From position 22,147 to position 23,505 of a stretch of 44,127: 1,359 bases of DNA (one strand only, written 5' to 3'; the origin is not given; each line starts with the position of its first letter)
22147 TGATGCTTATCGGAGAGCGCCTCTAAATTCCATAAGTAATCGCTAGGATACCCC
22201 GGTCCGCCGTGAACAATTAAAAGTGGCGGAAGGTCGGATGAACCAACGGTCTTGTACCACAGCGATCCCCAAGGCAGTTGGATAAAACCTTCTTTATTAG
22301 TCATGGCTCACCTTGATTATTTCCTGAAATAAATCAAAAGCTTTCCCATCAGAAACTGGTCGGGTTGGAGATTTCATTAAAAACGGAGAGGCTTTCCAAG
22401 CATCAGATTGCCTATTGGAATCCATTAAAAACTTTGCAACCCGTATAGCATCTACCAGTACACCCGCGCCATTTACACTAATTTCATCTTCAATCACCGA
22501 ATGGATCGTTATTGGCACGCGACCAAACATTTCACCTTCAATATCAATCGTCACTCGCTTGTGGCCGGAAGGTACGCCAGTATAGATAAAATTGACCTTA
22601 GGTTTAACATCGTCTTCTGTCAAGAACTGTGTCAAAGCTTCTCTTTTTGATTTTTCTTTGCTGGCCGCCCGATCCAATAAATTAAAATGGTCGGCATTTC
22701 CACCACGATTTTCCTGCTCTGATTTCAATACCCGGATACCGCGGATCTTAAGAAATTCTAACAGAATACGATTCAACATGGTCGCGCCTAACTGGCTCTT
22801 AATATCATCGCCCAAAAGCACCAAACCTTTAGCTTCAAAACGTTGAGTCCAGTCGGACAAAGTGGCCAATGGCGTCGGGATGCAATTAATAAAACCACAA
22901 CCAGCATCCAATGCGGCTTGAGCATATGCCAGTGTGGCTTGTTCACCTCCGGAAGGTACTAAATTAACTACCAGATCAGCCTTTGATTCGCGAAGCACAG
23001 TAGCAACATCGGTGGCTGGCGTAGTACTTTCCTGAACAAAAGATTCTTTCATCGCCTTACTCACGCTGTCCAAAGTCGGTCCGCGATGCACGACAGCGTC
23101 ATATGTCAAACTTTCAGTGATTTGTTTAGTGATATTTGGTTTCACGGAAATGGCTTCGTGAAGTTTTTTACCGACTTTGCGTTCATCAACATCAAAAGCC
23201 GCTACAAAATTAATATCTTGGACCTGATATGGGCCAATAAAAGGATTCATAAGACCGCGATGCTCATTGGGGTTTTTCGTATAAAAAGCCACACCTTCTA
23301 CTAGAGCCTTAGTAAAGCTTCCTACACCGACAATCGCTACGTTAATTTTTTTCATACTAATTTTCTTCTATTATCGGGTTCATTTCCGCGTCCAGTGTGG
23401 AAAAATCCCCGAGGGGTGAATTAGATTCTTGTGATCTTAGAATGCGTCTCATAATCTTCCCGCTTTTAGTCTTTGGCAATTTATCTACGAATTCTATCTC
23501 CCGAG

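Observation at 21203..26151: Self-contained carrier-protein module (ligase, ACP, dedicated AcpS, alpha/beta hydrolase, LbH acyltransferase) wrapped around a MIPS homologue inside a glycan locus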

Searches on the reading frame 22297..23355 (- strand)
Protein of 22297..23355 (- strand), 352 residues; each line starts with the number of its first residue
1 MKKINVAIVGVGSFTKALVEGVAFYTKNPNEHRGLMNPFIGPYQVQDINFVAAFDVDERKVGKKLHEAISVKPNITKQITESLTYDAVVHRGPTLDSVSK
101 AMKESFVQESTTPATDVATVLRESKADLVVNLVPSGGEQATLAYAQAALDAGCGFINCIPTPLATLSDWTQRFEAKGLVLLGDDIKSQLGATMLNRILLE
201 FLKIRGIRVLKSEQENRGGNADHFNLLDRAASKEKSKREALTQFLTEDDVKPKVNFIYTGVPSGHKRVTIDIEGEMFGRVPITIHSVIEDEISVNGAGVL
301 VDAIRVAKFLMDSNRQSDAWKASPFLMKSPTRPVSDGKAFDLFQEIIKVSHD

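Call 4: search_protein_families(library=pfam, proteins=[window:22297-23355:-], max_evalue=0.01)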
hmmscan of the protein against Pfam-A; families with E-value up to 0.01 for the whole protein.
window:22297-23355:- (352 aa): 2 families
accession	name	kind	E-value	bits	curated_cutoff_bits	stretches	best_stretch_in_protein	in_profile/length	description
PF01658.22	Inos-1-P_synth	-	1.1e-15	58.2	27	1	190-285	1-99/107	Myo-inositol-1-phosphate synthase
PF07994.18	NAD_binding_5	-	0.00012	22.1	25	1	140-214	204-251/321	Myo-inositol-1-phosphate synthase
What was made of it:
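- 22297..23355 (-): myo-inositol-1-phosphate synthase homologue (352 aa). Pfam Inos-1-P_synth (call 4).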

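Call 5: search_protein_families(library=ncbifam, proteins=[window:22297-23355:-], max_evalue=0.01)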
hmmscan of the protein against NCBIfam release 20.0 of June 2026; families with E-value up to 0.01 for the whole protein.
window:22297-23355:- (352 aa): 1 family
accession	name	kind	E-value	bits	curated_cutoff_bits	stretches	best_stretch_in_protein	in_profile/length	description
TIGR03450.1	mycothiol_INO1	equivalog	1e-74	251.9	638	1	4-345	1-353/355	inositol-3-phosphate synthase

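Call 11: find_encoding_contigs(protein=window:22297-23355:-, flank=10000, max_places=6)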
Protein window:22297-23355:- (352 aa): 4 contigs read that carry it; 1 place shown.
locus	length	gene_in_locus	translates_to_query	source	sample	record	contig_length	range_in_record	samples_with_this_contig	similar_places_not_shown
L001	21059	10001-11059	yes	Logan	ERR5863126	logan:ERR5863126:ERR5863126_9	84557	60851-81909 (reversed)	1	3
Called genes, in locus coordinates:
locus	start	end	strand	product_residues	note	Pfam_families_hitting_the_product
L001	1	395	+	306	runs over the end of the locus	PF01073:3Beta_HSD, PF01370:Epimerase, PF02719:Polysacc_synt_2, PF04321:RmlD_sub_bind, PF07993:NAD_binding_4 (faint), PF16363:GDP_Man_Dehyd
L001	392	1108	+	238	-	PF00483:NTP_transferase, PF12804:NTP_transf_3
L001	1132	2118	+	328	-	PF00288:GHMP_kinases_N, PF08544:GHMP_kinases_C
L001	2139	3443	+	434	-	PF02737:3HCDH_N (faint), PF03721:UDPG_MGDP_dh_N, PF00984:UDPG_MGDP_dh, PF03720:UDPG_MGDP_dh_C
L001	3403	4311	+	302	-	PF00106:adh_short, PF01370:Epimerase (weak), PF08659:KR, PF13561:adh_short_C2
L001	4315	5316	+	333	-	PF01408:GFO_IDH_MocA, PF02894:GFO_IDH_MocA_C, PF22685:Gal80p_C-like (faint), PF22725:GFO_IDH_MocA_C3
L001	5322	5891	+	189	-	PF13580:SIS_2, PF01380:SIS (faint)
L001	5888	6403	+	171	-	PF13419:HAD_2 (weak), PF13242:Hydrolase_like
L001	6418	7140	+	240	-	PF00923:TAL_FSA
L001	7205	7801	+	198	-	PF00132:Hexapep, PF14602:Hexapep_2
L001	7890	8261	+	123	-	PF01648:ACPS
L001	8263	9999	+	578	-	PF00501:AMP-binding, PF13193:AMP-binding_C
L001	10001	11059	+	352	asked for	PF01658:Inos-1-P_synth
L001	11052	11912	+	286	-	PF00561:Abhydrolase_1, PF12146:Hydrolase_4, PF12697:Abhydrolase_6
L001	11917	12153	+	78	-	-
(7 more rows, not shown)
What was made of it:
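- Checked: The Pfam match starts at residue 39, and an independent gene call gives 123 aa (call 11).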

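Call 12: find_homologous_proteins(query=window:22297-23355:-, max_evalue=1e-10)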
Query window:22297-23355:- (352 aa): 6738 proteins with E <= 1e-10 among 8000 candidates; the best 120 are listed.
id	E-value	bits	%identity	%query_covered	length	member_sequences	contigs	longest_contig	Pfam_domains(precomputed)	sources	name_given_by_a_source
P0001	1.7e-228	775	100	100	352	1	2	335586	PF01658.23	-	-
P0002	4.6e-173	593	76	99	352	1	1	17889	PF01658.23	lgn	-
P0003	1.0e-171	589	77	98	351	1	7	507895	PF01658.23,PF07994.19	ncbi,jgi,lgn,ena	-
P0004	4.6e-170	583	74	99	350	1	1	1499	PF01658.23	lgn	-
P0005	6.7e-168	576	72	99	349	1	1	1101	PF01658.23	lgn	-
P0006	1.2e-167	575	74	99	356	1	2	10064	PF01658.23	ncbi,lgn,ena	-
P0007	1.0e-166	572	73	99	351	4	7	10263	PF01658.23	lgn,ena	-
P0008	8.7e-165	566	73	99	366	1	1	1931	PF01658.23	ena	-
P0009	8.7e-165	566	75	99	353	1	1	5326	PF01658.23,PF07994.19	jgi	jgi:myo-inositol-1-phosphate synthase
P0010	4.9e-163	560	72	99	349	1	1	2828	PF01658.23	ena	-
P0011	1.5e-161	555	71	99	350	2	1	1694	PF01658.23,PF07994.19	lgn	-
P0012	2.4e-161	555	72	99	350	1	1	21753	PF01658.23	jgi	jgi:myo-inositol-1-phosphate synthase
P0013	8.8e-161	553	69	99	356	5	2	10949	PF01658.23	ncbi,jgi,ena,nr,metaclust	ncbi:MAG: hypothetical protein A2X78_02050 [Gammaproteobacteria bacterium GWE2_37_16]|nr:MAG: hypoth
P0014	1.7e-160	552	71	99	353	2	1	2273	PF01658.23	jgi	jgi:myo-inositol-1-phosphate synthase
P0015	1.7e-156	539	69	99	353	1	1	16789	PF01658.23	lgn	-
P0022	6.0e-154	530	69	99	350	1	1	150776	PF01658.23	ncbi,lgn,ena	-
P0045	2.6e-147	508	68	99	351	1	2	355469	PF01658.23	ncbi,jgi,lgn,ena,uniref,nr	ncbi:MAG: hypothetical protein A3J93_04820 [Candidatus Magasanikbacteria bacterium RIFOXYC2_FULL_42_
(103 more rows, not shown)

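Call 13: find_encoding_contigs(protein=P0003, flank=8000, max_places=2)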
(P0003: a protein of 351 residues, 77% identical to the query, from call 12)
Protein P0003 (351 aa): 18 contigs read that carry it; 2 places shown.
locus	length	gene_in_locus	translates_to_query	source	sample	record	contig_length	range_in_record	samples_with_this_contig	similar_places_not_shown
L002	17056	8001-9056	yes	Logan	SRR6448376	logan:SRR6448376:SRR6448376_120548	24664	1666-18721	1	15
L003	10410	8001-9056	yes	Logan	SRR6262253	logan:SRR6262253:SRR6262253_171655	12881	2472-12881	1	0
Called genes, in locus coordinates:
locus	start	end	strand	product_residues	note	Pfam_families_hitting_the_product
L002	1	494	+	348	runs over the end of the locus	PF08240:ADH_N, PF00107:ADH_zinc_N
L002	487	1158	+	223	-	PF00834:Ribul_P_3_epim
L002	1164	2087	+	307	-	PF01261:AP_endonuc_2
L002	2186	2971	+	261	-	PF00483:NTP_transferase, PF12804:NTP_transf_3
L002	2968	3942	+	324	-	PF08240:ADH_N, PF16912:Glu_dehyd_C, PF01488:Shikimate_DH, PF00107:ADH_zinc_N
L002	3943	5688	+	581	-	-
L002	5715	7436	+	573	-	PF00501:AMP-binding, PF13193:AMP-binding_C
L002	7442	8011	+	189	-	PF06821:Ser_hydrolase, PF12697:Abhydrolase_6 (weak), PF00561:Abhydrolase_1 (faint)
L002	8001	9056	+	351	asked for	PF07994:NAD_binding_5 (faint), PF01658:Inos-1-P_synth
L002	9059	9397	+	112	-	PF01648:ACPS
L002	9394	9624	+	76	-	-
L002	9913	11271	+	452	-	PF03062:MBOAT, PF13813:MBOAT_2 (weak)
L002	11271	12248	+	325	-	-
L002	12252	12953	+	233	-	PF00535:Glycos_transf_2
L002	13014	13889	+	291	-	PF00459:Inositol_P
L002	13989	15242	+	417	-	PF00534:Glycos_transf_1, PF13692:Glyco_trans_1_4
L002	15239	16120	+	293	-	PF01370:Epimerase, PF04321:RmlD_sub_bind, PF01073:3Beta_HSD (weak), PF16363:GDP_Man_Dehyd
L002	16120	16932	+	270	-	PF00456:Transketolase_N, PF13292:DXP_synthase_N (faint)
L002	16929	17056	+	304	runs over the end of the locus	PF02779:Transket_pyr, PF02780:Transketolase_C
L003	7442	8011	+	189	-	PF06821:Ser_hydrolase, PF12697:Abhydrolase_6 (weak), PF00561:Abhydrolase_1 (faint)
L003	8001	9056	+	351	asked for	PF07994:NAD_binding_5 (faint), PF01658:Inos-1-P_synth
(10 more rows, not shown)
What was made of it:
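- An inositol monophosphatase lies downstream in L002 (call 13).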

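Call 14: find_encoding_contigs(protein=P0013, flank=8000, max_places=2)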
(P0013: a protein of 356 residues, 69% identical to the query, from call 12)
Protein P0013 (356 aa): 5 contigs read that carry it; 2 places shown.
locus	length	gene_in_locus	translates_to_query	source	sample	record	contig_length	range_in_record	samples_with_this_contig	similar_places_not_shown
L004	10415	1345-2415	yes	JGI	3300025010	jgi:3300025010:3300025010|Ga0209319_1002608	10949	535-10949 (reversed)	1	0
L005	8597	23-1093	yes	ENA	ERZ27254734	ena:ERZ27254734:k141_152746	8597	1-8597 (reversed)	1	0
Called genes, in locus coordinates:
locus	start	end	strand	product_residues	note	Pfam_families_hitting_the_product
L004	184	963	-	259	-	PF03193:RsgA_GTPase (weak), PF00005:ABC_tran, PF13304:AAA_21 (faint)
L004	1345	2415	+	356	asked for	PF01658:Inos-1-P_synth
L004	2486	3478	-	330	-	-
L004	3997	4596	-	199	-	PF02525:Flavodoxin_2, PF03358:FMN_red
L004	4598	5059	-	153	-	PF01243:PNPOx_N, PF16242:Pyrid_ox_like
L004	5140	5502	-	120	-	PF09719:C_GCAxxG_C_C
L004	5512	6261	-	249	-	PF00300:His_Phos_1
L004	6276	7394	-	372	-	PF01637:ATPase_2 (weak), PF13173:AAA_14 (faint)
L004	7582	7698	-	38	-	-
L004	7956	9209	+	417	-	PF01610:DDE_Tnp_ISL3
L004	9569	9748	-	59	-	-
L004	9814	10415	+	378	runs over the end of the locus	?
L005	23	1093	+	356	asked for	PF01658:Inos-1-P_synth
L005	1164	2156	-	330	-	-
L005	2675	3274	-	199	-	PF02525:Flavodoxin_2, PF03358:FMN_red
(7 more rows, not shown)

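Call 15: find_encoding_contigs(protein=P0045, flank=8000, max_places=2)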
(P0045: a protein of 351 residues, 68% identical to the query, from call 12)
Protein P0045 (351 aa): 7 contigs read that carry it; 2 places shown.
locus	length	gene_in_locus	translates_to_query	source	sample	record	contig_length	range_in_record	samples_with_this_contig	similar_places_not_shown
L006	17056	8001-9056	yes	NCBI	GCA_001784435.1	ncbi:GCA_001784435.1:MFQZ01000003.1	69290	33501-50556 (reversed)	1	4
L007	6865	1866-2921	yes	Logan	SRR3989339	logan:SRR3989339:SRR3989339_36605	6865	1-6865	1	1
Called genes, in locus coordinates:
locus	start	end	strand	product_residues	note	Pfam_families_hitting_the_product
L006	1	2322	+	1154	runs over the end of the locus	PF08471:Ribonuc_red_2_N, PF02867:Ribonuc_red_lgC, PF12637:TSCPD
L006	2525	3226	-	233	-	PF01209:Ubie_methyltran, PF13489:Methyltransf_23, PF05175:MTS, PF13847:Methyltransf_31, PF08241:Methyltransf_11 (weak), PF08242:Methyltransf_12, PF13649:Methyltransf_25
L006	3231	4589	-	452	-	PF00266:Aminotran_5, PF00155:Aminotran_1_2 (weak), PF00266:Aminotran_5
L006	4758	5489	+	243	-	PF01978:TrmB, PF09339:HTH_IclR (faint)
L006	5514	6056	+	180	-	PF01923:Cob_adeno_trans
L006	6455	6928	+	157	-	PF13392:HNH_3 (weak)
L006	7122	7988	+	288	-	PF13489:Methyltransf_23, PF08241:Methyltransf_11, PF13649:Methyltransf_25 (weak)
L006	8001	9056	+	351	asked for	PF01658:Inos-1-P_synth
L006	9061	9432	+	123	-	-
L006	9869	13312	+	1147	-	PF04563:RNA_pol_Rpb2_1, PF04561:RNA_pol_Rpb2_2, PF04565:RNA_pol_Rpb2_3, PF10385:RNA_pol_Rpb2_45, PF00562:RNA_pol_Rpb2_6, PF04560:RNA_pol_Rpb2_7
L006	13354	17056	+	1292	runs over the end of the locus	PF04997:RNA_pol_Rpb1_1, PF00623:RNA_pol_Rpb1_2, PF04983:RNA_pol_Rpb1_3, PF05000:RNA_pol_Rpb1_4 (weak), PF04998:RNA_pol_Rpb1_5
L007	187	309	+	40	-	-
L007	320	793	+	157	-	PF13392:HNH_3 (weak)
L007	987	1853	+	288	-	PF13489:Methyltransf_23, PF08241:Methyltransf_11, PF13649:Methyltransf_25 (weak)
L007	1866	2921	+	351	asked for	PF01658:Inos-1-P_synth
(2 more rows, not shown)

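Call 18: find_related_loci(query=A1, collection=genome_contigs, flank=10000)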
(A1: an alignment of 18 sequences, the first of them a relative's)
Query A1 (352 aa) in genome_contigs; peptide patterns used: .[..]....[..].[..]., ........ (x = any residue, [..] = any of these).
87 stretches matched a pattern; 31 encode a relative of the query (tblastn E <= 1e-3); 31 distinct loci.
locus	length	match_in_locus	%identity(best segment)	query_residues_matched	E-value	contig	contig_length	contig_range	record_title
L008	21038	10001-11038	77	2-347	0e+0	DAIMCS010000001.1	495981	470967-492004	MAG TPA_asm: Patescibacteria group bacterium isolate CTOTU25981 NODE_1_length_495981_cov_10.917482, whole genome shotgun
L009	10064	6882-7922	74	1-347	9e-180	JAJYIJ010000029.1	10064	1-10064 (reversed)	MAG: bacterium isolate DBS2-1.bin118 NODE_12995_length_10064_cov_1.004629, whole genome shotgun sequence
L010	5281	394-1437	69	1-348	2e-175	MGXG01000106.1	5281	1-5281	MAG: Gammaproteobacteria bacterium GWE2_37_16 gwe2_scaffold_6710, whole genome shotgun sequence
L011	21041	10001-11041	69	1-347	3e-165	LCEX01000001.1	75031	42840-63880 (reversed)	MAG: Candidatus Gottesmanbacteria bacterium GW2011_GWC1_43_10 UV55_C0001, whole genome shotgun sequence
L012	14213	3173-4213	70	1-347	4e-165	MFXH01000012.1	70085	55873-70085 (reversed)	MAG: Candidatus Peregrinibacteria bacterium RIFOXYA2_FULL_41_18 rifoxya2_full_scaffold_446, whole genome shotgun sequenc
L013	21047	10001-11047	69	1-349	1e-164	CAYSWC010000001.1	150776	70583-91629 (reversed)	MAG TPA_asm: uncultured Candidatus Saccharibacteria bacterium isolate SRP178908_co1_13 genome assembly, contig: NODE_35_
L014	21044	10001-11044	68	1-348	6e-159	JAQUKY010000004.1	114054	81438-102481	MAG: Candidatus Nanoarchaeia archaeon isolate STD1_118 NODE_338_length_114054_cov_10.644544_Sandtown_D1, whole genome sh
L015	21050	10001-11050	67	1-350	2e-157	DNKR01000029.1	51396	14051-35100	MAG TPA_asm: Candidatus Uhrbacteria bacterium isolate UBA9568 contig_3302, whole genome shotgun sequence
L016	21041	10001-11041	68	1-347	2e-157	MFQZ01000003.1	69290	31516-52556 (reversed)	MAG: Candidatus Magasanikbacteria bacterium RIFOXYC2_FULL_42_28 rifoxyc2_full_scaffold_146, whole genome shotgun sequenc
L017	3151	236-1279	66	3-350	5e-163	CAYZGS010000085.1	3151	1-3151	MAG TPA_asm: uncultured Candidatus Saccharibacteria bacterium isolate SRP062349_co1_62 genome assembly, contig: NODE_155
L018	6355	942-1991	64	1-350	6e-156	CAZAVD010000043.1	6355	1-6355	MAG TPA_asm: uncultured Gammaproteobacteria bacterium isolate SRP200020_co1_195 genome assembly, contig: NODE_16284_leng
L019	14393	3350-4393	66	1-347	6e-155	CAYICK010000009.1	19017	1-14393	MAG TPA_asm: uncultured Candidatus Saccharibacteria bacterium isolate ERP119705_co18_128 genome assembly, contig: NODE_3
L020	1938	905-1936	67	1-343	1e-164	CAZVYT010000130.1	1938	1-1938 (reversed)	MAG TPA_asm: uncultured Melioribacter sp. isolate binchicken_co266_133 genome assembly, contig: NODE_158094_length_1938_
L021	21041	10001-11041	64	1-347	3e-152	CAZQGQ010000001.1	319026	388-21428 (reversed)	MAG TPA_asm: uncultured Candidatus Saccharibacteria bacterium isolate SRP128246_co1_221 genome assembly, contig: NODE_9_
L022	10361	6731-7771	65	1-347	3e-151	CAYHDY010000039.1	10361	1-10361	MAG TPA_asm: uncultured Gammaproteobacteria bacterium isolate ERP119702_co1_211 genome assembly, contig: NODE_8546_lengt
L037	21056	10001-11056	38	2-348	5e-62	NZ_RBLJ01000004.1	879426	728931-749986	Photorhabdus asymbiotica strain DSM 15149 Ga0236268_14, whole genome shotgun sequence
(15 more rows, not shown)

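Call 19: search_solved_structures(query=window:22297-23355:-, max_evalue=0.001, show_alignments=2)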
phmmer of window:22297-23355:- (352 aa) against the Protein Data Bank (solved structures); distinct sequences matched with E-value up to 0.001: 5.
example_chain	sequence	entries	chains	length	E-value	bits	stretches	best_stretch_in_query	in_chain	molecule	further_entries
1gr0_A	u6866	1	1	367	6e-66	226.2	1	3-344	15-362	INOSITOL-3-PHOSPHATE SYNTHASE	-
6k96_A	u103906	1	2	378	2.8e-43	151.7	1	3-308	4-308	Five-membered-cyclitol-phosphate synthase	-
3cin_A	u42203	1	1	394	4.9e-18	68.7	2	141-331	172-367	Myo-inositol-1-phosphate synthase-related protein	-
1jkf_A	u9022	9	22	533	3.8e-06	29.7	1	142-309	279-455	myo-inositol-1-phosphate synthase | Inositol-3-phosphate synthase | myo-inositol-phosphate synthase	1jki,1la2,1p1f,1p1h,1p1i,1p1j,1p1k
9f2k_A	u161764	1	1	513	2.2e-05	27.2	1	125-310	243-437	inositol-3-phosphate synthase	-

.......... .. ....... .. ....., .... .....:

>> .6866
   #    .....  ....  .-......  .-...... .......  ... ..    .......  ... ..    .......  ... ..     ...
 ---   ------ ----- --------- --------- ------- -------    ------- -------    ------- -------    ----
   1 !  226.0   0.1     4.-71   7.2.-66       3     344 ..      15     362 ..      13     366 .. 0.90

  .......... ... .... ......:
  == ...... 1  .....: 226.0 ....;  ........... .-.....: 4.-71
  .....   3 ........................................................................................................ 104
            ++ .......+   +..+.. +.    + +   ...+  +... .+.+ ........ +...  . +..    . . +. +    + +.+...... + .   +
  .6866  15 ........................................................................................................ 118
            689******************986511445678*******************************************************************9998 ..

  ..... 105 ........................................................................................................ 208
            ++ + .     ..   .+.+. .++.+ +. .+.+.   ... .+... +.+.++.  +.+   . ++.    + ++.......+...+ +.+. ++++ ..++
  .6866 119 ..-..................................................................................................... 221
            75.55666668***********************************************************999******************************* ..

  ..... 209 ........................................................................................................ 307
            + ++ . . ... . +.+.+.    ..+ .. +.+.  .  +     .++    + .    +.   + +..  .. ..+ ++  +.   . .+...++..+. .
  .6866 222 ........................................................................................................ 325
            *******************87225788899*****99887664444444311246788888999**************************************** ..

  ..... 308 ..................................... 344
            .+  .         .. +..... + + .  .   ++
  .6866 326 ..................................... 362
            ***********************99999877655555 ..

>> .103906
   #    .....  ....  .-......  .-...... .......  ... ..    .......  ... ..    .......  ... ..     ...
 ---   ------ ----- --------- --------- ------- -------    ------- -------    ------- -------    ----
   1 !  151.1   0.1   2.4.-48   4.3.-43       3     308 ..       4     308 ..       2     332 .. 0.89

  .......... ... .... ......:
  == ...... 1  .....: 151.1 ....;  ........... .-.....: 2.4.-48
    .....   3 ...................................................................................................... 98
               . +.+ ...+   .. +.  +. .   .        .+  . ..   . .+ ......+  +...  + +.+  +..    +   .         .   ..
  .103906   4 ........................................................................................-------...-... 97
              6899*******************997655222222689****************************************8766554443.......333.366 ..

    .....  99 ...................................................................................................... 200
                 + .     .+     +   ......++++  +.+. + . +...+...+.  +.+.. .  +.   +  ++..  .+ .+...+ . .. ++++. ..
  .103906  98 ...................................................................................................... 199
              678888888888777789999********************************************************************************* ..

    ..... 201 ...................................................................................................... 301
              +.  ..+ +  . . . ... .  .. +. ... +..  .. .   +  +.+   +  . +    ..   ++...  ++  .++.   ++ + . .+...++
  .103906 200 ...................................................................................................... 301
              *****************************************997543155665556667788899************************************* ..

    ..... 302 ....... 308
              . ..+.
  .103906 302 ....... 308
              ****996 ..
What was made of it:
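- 22297..23355 (-): Best structure match is M. tuberculosis Ino1 1GR0 at 226 bits, above Ari2 6K96 at 152 bits (call 19).
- On myo-inositol-1-phosphate synthase: 1GR0 at 226 bits over residues 3-344 (call 19).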
